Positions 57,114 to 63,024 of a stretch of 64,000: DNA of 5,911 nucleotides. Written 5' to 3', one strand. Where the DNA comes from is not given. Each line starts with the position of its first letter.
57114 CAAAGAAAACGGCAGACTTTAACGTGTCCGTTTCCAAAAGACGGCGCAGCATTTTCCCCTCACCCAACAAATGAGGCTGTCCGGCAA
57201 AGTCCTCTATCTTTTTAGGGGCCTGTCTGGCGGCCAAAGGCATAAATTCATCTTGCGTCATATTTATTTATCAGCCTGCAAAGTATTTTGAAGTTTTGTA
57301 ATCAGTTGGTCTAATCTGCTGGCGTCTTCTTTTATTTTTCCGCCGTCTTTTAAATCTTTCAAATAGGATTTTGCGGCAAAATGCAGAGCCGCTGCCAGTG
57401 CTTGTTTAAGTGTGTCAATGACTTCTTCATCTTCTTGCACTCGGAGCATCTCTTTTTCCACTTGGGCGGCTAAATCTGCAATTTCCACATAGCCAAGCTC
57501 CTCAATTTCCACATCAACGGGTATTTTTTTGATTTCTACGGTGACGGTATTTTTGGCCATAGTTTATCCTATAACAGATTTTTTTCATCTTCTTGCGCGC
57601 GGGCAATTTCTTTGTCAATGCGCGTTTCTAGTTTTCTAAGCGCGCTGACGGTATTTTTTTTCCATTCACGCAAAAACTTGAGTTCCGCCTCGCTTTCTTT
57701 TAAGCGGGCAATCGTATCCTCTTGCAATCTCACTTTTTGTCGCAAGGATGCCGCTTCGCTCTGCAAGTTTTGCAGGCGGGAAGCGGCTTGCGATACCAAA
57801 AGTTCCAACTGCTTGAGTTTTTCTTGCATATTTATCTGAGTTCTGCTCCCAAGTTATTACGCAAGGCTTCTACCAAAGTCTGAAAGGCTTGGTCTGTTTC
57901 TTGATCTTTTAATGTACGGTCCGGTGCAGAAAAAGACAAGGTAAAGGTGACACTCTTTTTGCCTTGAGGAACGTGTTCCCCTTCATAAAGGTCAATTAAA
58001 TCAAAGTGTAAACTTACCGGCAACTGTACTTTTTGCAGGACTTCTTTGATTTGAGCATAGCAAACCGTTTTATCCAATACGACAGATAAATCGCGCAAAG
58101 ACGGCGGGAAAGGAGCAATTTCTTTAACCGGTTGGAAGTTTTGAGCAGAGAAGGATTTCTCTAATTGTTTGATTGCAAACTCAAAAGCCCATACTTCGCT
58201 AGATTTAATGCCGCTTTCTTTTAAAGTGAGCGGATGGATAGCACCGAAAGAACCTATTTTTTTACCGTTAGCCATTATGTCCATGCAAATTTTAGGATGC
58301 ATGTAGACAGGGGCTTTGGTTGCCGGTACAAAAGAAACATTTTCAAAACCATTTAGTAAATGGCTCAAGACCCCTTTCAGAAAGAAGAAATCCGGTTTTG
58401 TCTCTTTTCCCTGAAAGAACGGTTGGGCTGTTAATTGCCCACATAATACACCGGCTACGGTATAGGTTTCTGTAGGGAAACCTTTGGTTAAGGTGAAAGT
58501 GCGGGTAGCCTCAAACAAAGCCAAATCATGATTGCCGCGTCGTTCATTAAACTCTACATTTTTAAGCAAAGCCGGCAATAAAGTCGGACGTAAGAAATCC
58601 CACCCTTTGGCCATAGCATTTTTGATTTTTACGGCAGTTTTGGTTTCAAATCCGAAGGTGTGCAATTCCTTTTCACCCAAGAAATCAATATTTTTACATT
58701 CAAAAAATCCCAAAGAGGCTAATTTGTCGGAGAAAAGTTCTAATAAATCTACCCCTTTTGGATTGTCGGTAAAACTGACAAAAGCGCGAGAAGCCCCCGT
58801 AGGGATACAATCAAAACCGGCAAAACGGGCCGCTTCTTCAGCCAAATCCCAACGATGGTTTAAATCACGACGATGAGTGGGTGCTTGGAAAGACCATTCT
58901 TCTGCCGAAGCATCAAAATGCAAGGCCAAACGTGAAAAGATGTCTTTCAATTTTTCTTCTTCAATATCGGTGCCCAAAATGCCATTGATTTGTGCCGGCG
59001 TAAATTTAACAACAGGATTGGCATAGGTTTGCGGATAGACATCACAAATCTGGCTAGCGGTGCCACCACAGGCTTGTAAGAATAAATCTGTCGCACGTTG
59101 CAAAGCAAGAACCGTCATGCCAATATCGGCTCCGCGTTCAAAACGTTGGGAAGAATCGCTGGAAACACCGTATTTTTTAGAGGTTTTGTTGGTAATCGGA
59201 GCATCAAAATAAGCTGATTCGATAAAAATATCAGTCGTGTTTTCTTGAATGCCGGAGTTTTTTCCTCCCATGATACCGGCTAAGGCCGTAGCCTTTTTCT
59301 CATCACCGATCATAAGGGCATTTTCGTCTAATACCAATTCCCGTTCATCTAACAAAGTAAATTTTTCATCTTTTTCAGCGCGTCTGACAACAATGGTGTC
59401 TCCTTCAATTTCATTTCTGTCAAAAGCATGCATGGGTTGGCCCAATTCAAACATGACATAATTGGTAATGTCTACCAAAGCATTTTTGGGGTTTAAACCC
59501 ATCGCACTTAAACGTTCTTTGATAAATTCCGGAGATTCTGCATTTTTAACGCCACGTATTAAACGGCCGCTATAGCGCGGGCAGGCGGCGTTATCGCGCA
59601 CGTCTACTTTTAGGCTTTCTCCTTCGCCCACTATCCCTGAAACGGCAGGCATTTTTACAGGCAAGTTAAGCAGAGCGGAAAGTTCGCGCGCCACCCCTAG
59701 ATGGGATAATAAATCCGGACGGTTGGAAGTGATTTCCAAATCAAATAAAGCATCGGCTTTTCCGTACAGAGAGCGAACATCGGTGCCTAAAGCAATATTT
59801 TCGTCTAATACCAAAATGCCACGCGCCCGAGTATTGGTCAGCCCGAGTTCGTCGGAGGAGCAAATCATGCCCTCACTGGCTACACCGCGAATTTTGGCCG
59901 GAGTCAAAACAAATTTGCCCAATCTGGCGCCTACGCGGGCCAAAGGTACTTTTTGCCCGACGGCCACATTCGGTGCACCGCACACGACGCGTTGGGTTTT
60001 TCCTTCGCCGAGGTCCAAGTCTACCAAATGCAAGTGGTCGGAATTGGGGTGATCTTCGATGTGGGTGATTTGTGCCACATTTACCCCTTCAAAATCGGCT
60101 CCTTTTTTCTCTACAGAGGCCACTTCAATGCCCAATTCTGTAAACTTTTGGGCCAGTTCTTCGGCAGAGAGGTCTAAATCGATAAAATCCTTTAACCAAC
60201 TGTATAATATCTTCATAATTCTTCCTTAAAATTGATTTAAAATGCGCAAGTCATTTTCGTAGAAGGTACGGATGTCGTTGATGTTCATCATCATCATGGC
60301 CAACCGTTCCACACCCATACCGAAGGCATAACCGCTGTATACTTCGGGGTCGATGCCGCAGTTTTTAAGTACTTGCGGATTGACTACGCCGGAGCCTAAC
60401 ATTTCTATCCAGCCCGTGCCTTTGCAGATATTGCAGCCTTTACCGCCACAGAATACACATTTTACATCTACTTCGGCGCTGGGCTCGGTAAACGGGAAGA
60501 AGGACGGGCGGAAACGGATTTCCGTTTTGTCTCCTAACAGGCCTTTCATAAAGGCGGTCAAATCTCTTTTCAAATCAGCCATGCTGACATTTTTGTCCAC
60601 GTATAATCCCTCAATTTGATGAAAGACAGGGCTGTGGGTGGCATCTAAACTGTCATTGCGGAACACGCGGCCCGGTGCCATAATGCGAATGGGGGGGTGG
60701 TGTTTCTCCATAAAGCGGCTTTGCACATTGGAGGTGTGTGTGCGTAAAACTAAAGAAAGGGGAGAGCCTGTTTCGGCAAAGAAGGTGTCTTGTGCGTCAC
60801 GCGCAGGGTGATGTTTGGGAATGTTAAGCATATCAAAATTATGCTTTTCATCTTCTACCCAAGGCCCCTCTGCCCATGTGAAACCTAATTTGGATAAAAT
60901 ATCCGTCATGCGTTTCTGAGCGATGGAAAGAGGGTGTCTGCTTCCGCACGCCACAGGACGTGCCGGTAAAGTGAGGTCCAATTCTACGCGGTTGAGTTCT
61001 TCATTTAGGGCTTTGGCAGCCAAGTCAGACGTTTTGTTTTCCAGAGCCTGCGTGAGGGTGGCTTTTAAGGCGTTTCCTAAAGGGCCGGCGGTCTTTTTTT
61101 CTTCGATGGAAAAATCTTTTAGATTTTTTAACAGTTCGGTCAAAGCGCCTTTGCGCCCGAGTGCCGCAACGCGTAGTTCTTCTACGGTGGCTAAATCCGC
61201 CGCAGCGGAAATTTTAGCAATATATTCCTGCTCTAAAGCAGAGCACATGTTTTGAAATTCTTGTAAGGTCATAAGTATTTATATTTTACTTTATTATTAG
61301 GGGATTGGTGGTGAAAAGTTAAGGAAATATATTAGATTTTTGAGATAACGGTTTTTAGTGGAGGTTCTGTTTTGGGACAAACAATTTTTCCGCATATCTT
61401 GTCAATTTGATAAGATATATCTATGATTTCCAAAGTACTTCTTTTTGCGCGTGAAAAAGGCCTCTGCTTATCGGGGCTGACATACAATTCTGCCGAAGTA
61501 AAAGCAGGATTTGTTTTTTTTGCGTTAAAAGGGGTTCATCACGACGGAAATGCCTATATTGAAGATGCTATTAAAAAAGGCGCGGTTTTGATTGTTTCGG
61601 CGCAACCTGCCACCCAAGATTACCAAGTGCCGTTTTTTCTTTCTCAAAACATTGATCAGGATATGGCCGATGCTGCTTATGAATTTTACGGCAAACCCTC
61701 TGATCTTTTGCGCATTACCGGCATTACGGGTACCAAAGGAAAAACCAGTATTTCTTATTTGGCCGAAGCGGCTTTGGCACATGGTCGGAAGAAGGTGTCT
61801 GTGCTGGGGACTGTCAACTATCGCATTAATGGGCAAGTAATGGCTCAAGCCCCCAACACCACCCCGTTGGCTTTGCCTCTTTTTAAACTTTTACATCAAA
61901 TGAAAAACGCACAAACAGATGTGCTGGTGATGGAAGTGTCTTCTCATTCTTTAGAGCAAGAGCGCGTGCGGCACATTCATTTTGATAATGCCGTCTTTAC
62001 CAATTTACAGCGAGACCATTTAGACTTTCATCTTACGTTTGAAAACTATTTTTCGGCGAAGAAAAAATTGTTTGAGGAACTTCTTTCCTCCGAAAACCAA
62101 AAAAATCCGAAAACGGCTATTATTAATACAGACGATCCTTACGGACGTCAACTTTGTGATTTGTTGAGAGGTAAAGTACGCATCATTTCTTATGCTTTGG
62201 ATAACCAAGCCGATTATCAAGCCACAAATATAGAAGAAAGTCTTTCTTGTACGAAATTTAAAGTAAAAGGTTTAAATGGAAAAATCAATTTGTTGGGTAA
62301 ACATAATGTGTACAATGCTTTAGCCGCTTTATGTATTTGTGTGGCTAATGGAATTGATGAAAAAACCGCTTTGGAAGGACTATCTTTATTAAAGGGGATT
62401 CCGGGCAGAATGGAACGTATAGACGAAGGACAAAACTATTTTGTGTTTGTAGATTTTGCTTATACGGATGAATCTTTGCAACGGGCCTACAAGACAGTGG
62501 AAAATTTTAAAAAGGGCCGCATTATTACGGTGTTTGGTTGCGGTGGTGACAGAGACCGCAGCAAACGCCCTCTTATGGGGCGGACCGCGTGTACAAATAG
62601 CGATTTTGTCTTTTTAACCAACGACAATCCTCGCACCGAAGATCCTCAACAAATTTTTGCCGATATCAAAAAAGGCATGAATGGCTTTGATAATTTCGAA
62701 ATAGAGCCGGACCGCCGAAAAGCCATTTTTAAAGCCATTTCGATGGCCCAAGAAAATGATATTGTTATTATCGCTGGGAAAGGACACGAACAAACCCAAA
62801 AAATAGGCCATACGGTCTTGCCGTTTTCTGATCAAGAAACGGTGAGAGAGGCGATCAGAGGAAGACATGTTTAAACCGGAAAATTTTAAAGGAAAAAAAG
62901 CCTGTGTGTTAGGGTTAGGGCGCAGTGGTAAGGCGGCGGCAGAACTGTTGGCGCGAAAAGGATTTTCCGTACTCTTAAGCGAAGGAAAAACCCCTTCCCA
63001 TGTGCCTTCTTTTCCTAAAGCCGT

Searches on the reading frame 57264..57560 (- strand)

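Call 76: search_protein_families(library=pfam, proteins=[window:57264-57560:-], max_evalue=0.001)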
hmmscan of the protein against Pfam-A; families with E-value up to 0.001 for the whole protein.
window:57264-57560:- (98 aa): 1 family
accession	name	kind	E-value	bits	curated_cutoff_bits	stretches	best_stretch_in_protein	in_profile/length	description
PF05164.18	ZapA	-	0.00046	20.9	23.8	1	7-92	2-86/88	Cell division protein ZapA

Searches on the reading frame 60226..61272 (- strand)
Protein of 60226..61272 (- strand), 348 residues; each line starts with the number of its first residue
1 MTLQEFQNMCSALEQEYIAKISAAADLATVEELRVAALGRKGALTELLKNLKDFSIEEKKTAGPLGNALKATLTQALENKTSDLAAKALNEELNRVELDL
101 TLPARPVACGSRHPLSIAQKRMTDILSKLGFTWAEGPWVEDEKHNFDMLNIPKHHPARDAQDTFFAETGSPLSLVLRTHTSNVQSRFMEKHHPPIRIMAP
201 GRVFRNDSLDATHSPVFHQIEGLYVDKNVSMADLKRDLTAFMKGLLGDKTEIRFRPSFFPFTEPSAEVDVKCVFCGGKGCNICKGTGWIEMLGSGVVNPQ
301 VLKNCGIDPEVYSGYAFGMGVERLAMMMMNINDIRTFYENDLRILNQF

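Call 76: search_protein_families(library=pfam, proteins=[window:60226-61272:-], max_evalue=0.001)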
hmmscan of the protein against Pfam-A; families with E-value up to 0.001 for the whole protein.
window:60226-61272:- (348 aa): 3 families
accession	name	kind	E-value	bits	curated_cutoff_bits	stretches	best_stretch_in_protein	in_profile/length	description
PF01409.25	tRNA-synt_2d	-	2.5e-98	328.9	19.8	1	98-348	2-246/246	tRNA synthetases class II core domain (F)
PF02912.23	Phe_tRNA-synt_N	-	2.7e-18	66.1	22.3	1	26-93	2-69/69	Aminoacyl tRNA synthetase class II, N-terminal domain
PF00152.25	tRNA-synt_2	-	0.00041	20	25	0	317-336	281-300/308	tRNA synthetases class II (D, K and N)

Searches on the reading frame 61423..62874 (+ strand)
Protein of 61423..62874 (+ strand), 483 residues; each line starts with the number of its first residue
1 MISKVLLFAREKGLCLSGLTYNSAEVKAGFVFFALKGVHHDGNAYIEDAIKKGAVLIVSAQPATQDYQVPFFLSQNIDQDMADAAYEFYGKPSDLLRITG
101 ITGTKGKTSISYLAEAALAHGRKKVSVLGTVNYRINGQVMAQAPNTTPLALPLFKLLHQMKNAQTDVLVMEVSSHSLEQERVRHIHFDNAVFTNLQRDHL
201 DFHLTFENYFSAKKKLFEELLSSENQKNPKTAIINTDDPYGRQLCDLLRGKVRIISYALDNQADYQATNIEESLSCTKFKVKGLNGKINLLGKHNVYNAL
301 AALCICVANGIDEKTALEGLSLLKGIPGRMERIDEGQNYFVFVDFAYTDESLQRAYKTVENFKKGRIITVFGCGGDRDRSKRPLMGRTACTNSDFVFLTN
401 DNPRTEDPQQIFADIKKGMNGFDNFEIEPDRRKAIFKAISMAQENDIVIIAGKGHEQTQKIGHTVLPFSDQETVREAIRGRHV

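Call 76: search_protein_families(library=pfam, proteins=[window:61423-62874:+], max_evalue=0.001)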
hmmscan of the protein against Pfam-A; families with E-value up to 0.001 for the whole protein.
window:61423-62874:+ (483 aa): 3 families
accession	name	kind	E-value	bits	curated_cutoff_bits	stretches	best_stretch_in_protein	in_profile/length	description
PF08245.18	Mur_ligase_M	-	2.8e-53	181.3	24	1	101-305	1-199/200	Mur ligase middle domain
PF02875.26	Mur_ligase_C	-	1.7e-29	103.7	28.4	1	328-454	1-127/127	Mur ligase, glutamate ligase domain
PF01225.30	Mur_ligase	-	2.3e-07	31.5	21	1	17-80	3-66/95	Mur ligase family, catalytic domain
